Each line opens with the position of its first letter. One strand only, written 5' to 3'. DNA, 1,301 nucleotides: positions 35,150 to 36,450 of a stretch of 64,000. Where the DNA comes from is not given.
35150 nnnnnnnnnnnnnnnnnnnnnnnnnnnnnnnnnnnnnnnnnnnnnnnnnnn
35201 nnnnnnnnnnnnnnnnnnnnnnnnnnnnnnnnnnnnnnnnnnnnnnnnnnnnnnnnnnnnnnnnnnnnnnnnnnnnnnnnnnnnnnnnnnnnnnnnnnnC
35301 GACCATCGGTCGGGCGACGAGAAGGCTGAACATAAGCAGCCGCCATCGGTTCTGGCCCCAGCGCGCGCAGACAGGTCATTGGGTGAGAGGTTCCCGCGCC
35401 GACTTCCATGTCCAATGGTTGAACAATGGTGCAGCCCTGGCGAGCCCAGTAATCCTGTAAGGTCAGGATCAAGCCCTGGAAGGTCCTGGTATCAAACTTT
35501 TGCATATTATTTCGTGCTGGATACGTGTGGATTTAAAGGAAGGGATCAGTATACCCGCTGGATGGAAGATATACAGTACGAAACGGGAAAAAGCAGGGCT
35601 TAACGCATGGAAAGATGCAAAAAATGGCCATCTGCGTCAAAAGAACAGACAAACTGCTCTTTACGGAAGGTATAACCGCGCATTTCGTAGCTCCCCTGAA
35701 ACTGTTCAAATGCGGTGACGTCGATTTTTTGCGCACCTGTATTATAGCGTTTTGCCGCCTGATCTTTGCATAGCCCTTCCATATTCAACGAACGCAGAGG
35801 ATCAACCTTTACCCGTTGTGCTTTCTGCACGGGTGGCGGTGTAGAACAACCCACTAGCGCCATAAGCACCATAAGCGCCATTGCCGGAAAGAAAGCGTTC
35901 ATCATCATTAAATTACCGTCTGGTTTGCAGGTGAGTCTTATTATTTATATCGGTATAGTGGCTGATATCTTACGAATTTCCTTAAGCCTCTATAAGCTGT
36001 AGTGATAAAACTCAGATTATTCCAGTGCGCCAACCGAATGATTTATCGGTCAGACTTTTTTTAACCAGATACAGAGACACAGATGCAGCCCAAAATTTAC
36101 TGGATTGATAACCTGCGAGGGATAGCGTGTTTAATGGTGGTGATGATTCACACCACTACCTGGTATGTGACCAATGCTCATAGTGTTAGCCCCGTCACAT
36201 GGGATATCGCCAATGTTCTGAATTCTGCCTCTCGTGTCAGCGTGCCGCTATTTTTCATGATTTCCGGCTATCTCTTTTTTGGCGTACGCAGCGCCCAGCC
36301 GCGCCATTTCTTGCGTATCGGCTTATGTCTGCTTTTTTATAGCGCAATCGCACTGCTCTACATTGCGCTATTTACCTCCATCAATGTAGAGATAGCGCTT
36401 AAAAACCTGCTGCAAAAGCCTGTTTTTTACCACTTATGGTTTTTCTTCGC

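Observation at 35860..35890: Imperfect 9-bp triple tandem repeat in the ysaB signal-peptide coding region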

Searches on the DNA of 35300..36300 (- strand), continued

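Call 24: get_annotated_region(hit=H40, flank=1500)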
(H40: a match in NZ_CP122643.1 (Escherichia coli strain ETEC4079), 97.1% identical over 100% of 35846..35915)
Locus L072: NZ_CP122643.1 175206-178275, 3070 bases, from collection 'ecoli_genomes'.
description: Escherichia coli strain ETEC4079 chromosome, complete genome
organism: Escherichia coli strain ETEC4079 (NCBI taxid 562)
replicon: chromosome; assembly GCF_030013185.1
host: Sus scrofa; source: feces; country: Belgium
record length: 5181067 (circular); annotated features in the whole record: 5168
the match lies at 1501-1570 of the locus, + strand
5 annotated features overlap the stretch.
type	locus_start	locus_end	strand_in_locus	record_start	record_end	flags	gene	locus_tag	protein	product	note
CDS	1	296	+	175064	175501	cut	yiaA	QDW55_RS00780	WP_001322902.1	inner membrane protein YiaA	-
CDS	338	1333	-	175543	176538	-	wecH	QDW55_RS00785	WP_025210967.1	O-acetyltransferase WecH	-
CDS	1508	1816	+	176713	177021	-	ysaB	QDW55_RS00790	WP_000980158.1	YsaB family lipoprotein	-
CDS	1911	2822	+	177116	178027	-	glyQ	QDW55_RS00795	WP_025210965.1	glycine--tRNA ligase subunit alpha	-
CDS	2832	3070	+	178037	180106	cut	glyS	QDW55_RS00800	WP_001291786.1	glycine--tRNA ligase subunit beta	-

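Call 25: get_annotated_region(hit=H90, flank=1500)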
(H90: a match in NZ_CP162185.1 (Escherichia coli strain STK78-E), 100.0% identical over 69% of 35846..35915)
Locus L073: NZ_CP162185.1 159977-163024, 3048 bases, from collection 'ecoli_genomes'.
description: Escherichia coli strain STK78-E chromosome, complete genome
organism: Escherichia coli strain STK78-E (NCBI taxid 562)
replicon: chromosome; assembly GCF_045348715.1
host: -; source: Coriander root, import product; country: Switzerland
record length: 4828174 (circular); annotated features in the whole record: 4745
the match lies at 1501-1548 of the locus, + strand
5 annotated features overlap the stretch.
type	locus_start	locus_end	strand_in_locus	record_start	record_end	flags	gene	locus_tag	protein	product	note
CDS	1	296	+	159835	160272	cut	yiaA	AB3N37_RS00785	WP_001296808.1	inner membrane protein YiaA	-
CDS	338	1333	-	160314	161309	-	wecH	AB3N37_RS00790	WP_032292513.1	O-acetyltransferase WecH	-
CDS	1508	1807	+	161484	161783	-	ysaB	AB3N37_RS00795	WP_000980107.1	YsaB family lipoprotein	-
CDS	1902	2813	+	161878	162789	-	glyQ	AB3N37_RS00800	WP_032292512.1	glycine--tRNA ligase subunit alpha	-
CDS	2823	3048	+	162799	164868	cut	glyS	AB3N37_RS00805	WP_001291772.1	glycine--tRNA ligase subunit beta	-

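Call 26: get_annotated_region(hit=H76, flank=1500)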
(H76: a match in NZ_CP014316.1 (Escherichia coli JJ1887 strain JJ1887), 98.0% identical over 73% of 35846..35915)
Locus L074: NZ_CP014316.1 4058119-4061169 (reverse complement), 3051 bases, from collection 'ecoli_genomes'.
description: Escherichia coli JJ1887 chromosome, complete genome
organism: Escherichia coli JJ1887 strain JJ1887 (NCBI taxid 1355101)
replicon: chromosome; assembly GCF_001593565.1
host: Homo sapiens; source: not collected; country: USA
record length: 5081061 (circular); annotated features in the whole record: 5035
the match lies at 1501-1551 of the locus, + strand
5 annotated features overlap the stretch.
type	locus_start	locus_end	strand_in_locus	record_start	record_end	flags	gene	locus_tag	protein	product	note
CDS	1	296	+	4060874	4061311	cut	yiaA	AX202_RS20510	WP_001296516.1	inner membrane protein YiaA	-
CDS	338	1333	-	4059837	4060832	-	wecH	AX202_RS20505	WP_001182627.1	O-acetyltransferase WecH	-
CDS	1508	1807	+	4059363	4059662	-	ysaB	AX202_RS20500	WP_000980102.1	YsaB family lipoprotein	-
CDS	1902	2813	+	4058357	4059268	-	glyQ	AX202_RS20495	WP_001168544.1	glycine--tRNA ligase subunit alpha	-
CDS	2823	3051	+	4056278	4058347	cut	glyS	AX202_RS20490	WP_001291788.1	glycine--tRNA ligase subunit beta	-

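Call 27: get_annotated_region(hit=H87, flank=1500)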
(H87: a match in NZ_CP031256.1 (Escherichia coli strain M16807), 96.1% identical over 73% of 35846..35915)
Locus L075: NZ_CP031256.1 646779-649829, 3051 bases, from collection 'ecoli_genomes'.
description: Escherichia coli strain M16807 chromosome, complete genome
organism: Escherichia coli strain M16807 (NCBI taxid 562)
replicon: chromosome; assembly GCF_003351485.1
host: Homo sapiens; source: not collected; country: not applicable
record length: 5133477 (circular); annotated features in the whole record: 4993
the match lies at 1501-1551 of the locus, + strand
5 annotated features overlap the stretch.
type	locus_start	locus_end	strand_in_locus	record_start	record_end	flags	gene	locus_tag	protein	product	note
CDS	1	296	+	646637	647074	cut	yiaA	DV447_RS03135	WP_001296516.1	inner membrane protein YiaA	-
CDS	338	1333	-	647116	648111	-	wecH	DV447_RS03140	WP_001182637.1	O-acetyltransferase WecH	-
CDS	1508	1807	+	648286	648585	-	ysaB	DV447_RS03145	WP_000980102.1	YsaB family lipoprotein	-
CDS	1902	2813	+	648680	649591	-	glyQ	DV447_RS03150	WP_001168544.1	glycine--tRNA ligase subunit alpha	-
CDS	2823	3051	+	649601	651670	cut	glyS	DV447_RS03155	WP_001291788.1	glycine--tRNA ligase subunit beta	-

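Call 28: get_annotated_region(hit=H39, flank=1500)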
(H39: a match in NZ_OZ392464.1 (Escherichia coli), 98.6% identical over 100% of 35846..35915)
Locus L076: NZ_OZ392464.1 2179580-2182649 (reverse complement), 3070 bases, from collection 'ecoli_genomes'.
description: Escherichia coli isolate DG342-2 chromosome 2
organism: Escherichia coli (NCBI taxid 562)
replicon: chromosome; assembly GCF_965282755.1
host: Gallus gallus; source: chicken; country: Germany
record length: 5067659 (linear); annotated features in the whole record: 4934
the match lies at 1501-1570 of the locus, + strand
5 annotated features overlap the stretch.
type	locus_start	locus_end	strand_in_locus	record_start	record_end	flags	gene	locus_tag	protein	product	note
CDS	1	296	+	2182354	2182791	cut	yiaA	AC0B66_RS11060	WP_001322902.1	inner membrane protein YiaA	-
CDS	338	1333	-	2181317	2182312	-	wecH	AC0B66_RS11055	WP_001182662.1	O-acetyltransferase WecH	-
CDS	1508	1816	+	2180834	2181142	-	ysaB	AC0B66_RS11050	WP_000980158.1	YsaB family lipoprotein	-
CDS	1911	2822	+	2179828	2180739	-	glyQ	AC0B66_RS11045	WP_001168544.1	glycine--tRNA ligase subunit alpha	-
CDS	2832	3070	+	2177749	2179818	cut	glyS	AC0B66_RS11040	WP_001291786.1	glycine--tRNA ligase subunit beta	-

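Call 29: get_annotated_region(hit=H77, flank=1500)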
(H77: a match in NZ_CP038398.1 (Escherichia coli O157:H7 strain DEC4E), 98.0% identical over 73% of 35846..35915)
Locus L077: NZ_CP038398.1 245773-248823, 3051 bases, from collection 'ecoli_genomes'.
description: Escherichia coli O157:H7 strain DEC4E chromosome, complete genome
organism: Escherichia coli O157:H7 strain DEC4E (NCBI taxid 83334)
replicon: chromosome; assembly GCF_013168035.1
host: Homo sapiens; source: missing; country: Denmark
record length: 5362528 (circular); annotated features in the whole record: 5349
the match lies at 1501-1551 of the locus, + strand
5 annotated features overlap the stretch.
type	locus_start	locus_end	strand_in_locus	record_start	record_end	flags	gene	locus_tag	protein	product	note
CDS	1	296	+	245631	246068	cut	yiaA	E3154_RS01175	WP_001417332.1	inner membrane protein YiaA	-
CDS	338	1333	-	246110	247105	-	wecH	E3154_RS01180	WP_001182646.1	O-acetyltransferase WecH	-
CDS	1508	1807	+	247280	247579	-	ysaB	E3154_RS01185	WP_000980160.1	YsaB family lipoprotein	-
CDS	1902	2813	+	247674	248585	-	glyQ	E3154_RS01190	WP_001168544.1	glycine--tRNA ligase subunit alpha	-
CDS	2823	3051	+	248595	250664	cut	glyS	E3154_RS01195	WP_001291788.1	glycine--tRNA ligase subunit beta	-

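Call 33: search_dna_similar(query=window:35560-35990:-, collection=ecoli_genomes, mode=near, max_rows=60, rows=best)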
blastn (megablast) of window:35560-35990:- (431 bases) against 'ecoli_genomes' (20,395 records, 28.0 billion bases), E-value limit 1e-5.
Records with a match: 5425; places in all: 5431; records where one place covers at least 80% of the query: 5420.
Genomes with a match: 5425 of 5426; with a place that covers at least 80% of the query: 5420. Places per genome that has any: lowest 1, median 1, highest 2. On chromosomes: 5431 places; on plasmids: 0.
Best place of each record, by identity: >=99% 548; 95-99% 301; 90-95% 4575; 80-90% 1.
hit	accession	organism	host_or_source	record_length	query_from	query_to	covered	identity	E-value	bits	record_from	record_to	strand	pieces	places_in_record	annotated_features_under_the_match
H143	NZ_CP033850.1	Escherichia coli strain FDAARGOS_497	Homo sapiens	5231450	1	431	100%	100.0%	0e+0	797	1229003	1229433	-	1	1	ysaB: YsaB family lipoprotein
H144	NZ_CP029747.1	Escherichia coli strain 2016C-3878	Homo sapiens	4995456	1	431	100%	100.0%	0e+0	797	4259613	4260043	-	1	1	ysaB: YsaB family lipoprotein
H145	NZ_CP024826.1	Escherichia coli strain CREC-544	Homo sapiens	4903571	1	431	100%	100.0%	0e+0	797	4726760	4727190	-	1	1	ysaB: YsaB family lipoprotein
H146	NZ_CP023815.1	Escherichia coli strain IMT16316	wild bird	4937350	1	431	100%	100.0%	0e+0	797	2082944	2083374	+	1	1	ysaB: YsaB family lipoprotein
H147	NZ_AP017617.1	Escherichia coli strain MRY15-117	Bos taurus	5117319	1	431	100%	100.0%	0e+0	797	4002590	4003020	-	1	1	ysaB: YsaB family lipoprotein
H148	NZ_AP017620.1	Escherichia coli strain MRY15-131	Bos taurus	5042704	1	431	100%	100.0%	0e+0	797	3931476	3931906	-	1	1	ysaB: YsaB family lipoprotein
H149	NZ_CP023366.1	Escherichia coli strain 1428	canine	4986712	1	431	100%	100.0%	0e+0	797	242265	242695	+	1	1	ysaB: YsaB family lipoprotein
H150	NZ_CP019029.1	Escherichia coli strain Ecol_881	Homo sapiens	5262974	1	431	100%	100.0%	0e+0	797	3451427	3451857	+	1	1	ysaB: YsaB family lipoprotein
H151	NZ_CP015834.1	Escherichia coli strain MS6198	Homo sapiens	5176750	1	431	100%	100.0%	0e+0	797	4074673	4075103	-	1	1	ysaB: YsaB family lipoprotein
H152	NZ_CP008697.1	Escherichia coli strain ST648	Homo sapiens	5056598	1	431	100%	100.0%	0e+0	797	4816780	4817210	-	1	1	ysaB: YsaB family lipoprotein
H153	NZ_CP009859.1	Escherichia coli strain ECONIH1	rectal swab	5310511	1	431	100%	100.0%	0e+0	797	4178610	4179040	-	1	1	ysaB: YsaB family lipoprotein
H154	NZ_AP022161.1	Escherichia coli strain WP5-S18-ESBL-08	-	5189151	1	431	100%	100.0%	0e+0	797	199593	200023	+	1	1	ysaB: YsaB family lipoprotein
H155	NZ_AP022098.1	Escherichia coli strain WP4-S18-ESBL-09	-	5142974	1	431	100%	100.0%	0e+0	797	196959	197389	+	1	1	ysaB: YsaB family lipoprotein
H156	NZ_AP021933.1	Escherichia coli strain WP2-W18-ESBL-08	-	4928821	1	431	100%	100.0%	0e+0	797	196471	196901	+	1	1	ysaB: YsaB family lipoprotein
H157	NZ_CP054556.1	Escherichia coli strain LWY24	chicken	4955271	1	431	100%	100.0%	0e+0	797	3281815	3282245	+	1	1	ysaB: YsaB family lipoprotein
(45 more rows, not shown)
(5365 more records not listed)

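Call 43: get_annotated_region(hit=H152, flank=1500)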
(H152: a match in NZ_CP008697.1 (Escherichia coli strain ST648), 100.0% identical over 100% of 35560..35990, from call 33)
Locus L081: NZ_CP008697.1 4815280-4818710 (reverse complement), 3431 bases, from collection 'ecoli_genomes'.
description: Escherichia coli strain ST648 isolate Pleural Effusion of Patients with Empyema Thoracis chromosome, complete genome
organism: Escherichia coli strain ST648 (NCBI taxid 562)
replicon: chromosome; assembly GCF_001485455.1
host: Homo sapiens; source: Pleural Effusion; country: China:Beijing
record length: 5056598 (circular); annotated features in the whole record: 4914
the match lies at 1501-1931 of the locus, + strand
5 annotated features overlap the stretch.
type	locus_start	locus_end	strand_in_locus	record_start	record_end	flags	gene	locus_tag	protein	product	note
CDS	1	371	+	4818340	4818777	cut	yiaA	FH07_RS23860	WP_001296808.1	inner membrane protein YiaA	-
CDS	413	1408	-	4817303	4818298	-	wecH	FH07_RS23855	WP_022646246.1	O-acetyltransferase WecH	-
CDS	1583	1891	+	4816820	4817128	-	ysaB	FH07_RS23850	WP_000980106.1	YsaB family lipoprotein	-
CDS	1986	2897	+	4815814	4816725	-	glyQ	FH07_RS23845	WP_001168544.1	glycine--tRNA ligase subunit alpha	-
CDS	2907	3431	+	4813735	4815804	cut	glyS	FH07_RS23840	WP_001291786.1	glycine--tRNA ligase subunit beta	-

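Call 47: search_dna_similar(query=L071:1426-1856:+, collection=ecoli_genomes, mode=near, max_rows=60, rows=best)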
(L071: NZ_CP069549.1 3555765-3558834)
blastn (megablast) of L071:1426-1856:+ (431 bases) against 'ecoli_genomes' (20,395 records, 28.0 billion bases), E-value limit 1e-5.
Records with a match: 5425; places in all: 5431; records where one place covers at least 80% of the query: 5420.
Genomes with a match: 5425 of 5426; with a place that covers at least 80% of the query: 5420. Places per genome that has any: lowest 1, median 1, highest 2. On chromosomes: 5431 places; on plasmids: 0.
Best place of each record, by identity: >=99% 144; 95-99% 4992; 90-95% 289.
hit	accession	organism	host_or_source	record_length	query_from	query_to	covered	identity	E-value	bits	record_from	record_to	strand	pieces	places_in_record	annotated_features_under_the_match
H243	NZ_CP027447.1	Escherichia coli strain 2014C-3075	Homo sapiens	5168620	1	431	100%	100.0%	0e+0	797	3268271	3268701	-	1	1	ysaB: YsaB family lipoprotein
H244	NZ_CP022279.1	Escherichia coli strain STEC299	Marmota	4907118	1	431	100%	100.0%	0e+0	797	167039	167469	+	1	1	ysaB: YsaB family lipoprotein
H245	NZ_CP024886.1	Escherichia coli strain AR_0017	missing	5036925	1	431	100%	100.0%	0e+0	797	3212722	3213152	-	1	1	ysaB: YsaB family lipoprotein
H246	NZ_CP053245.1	Escherichia coli strain SCU-485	Homo sapiens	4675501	1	431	100%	100.0%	0e+0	797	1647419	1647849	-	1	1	ysaB: YsaB family lipoprotein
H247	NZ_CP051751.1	Escherichia coli strain SCU-301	Homo sapiens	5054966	1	431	100%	100.0%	0e+0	797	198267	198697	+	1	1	ysaB: YsaB family lipoprotein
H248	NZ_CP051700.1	Escherichia coli strain SCU-125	Homo sapiens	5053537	1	431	100%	100.0%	0e+0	797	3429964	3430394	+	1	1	ysaB: YsaB family lipoprotein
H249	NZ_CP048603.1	Escherichia coli strain ChlosBP-23-1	Chlorocebus sabaeus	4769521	1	431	100%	100.0%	0e+0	797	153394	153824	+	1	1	ysaB: YsaB family lipoprotein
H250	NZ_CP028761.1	Escherichia coli strain A13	Sheep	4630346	1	431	100%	100.0%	0e+0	797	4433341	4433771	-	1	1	ysaB: YsaB family lipoprotein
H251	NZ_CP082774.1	Escherichia coli O16:H6 strain CU37RT-2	Homo sapiens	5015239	1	431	100%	100.0%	0e+0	797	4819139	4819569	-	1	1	ysaB: YsaB family lipoprotein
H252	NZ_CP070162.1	Escherichia coli strain FDAARGOS_1283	Homo sapiens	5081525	1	431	100%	100.0%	0e+0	797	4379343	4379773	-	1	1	ysaB: YsaB family lipoprotein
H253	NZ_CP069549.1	Escherichia coli strain FDAARGOS_1253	Homo sapiens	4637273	1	431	100%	100.0%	0e+0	797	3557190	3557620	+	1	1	ysaB: YsaB family lipoprotein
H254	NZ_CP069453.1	Escherichia coli strain FDAARGOS_1254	Homo sapiens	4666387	1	431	100%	100.0%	0e+0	797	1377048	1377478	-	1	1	ysaB: YsaB family lipoprotein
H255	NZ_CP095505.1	Escherichia coli strain GN02050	Homo sapiens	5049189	1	431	100%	100.0%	0e+0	797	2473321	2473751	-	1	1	ysaB: YsaB family lipoprotein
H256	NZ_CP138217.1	Escherichia coli strain 20Y000092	Homo sapiens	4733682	1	431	100%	100.0%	0e+0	797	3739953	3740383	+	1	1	ysaB: YsaB family lipoprotein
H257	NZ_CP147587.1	Escherichia coli strain GN06667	Homo sapiens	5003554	1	431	100%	100.0%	0e+0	797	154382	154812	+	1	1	ysaB: YsaB family lipoprotein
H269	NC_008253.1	Escherichia coli 536 strain 536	-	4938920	1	431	100%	99.8%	0e+0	791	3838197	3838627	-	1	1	ysaB: YsaB family lipoprotein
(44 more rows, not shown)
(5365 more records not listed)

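Call 52: search_rna_families(source=window, start=35300, end=36300, threshold=evalue, max_evalue=1)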
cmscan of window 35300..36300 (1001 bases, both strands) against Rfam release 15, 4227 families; matches with E-value up to 1: 0.
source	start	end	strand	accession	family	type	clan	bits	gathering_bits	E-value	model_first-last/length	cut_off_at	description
